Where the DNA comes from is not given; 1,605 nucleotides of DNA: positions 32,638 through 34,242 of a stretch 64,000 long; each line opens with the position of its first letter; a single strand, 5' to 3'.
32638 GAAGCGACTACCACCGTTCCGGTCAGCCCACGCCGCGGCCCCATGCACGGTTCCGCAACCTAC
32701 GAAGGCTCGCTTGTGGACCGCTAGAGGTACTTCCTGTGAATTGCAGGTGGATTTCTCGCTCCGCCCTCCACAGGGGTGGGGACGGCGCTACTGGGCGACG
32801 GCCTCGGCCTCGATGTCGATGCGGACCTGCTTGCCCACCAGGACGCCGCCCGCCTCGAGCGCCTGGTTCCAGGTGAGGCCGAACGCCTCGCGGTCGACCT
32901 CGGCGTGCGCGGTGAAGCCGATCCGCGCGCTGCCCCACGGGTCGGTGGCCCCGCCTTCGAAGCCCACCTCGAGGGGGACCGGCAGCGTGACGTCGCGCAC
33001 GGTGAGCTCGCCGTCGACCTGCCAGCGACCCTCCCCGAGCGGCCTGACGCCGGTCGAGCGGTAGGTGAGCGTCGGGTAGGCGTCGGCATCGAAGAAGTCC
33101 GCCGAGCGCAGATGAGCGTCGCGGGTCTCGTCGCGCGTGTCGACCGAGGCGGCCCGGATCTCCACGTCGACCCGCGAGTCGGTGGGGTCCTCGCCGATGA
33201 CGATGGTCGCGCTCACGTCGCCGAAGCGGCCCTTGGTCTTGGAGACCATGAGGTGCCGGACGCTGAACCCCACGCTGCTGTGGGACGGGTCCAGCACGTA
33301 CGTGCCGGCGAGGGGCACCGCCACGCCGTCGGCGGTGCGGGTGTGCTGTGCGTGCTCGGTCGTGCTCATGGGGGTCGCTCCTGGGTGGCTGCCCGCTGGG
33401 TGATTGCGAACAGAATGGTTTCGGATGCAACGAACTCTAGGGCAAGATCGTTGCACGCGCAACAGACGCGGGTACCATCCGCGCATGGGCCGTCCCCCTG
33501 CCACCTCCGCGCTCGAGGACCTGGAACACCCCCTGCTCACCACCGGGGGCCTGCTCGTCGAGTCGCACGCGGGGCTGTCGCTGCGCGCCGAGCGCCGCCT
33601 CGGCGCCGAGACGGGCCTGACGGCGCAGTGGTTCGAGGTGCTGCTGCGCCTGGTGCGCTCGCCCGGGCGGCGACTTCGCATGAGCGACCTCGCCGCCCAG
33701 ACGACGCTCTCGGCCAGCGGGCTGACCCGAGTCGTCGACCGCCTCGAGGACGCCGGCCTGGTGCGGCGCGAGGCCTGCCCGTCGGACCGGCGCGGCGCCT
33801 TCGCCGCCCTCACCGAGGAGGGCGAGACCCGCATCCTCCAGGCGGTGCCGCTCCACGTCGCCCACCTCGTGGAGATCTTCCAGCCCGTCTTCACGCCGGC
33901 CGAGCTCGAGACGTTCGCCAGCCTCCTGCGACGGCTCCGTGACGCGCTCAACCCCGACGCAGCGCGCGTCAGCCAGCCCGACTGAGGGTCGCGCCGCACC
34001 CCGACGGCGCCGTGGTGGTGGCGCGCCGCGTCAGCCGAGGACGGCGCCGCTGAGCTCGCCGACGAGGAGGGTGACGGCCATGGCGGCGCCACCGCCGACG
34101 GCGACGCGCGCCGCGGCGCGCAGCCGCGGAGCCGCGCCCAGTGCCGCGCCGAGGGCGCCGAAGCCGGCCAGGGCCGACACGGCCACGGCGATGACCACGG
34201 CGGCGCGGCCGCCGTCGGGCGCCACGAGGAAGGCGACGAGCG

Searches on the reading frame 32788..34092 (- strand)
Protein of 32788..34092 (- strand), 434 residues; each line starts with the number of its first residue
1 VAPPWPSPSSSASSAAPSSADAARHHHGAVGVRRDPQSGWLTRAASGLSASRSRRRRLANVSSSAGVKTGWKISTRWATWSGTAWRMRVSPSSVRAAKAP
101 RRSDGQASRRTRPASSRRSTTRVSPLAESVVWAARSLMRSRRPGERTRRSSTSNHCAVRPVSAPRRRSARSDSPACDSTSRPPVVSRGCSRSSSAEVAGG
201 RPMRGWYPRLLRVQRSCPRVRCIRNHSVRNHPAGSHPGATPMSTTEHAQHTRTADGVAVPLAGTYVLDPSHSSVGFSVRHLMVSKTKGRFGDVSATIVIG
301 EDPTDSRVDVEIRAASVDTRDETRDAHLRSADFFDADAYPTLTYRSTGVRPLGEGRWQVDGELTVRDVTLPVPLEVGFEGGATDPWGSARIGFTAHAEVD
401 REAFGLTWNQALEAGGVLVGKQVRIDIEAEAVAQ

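Call 64: search_protein_families(library=pfam, proteins=[window:32788-34092:-], max_evalue=0.001)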
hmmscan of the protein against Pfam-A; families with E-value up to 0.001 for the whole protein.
window:32788-34092:- (434 aa): 1 family
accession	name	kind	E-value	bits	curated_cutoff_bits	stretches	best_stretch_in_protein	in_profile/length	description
PF04264.18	YceI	-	4.7e-48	163.8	23.7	1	265-431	1-150/150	YceI-like domain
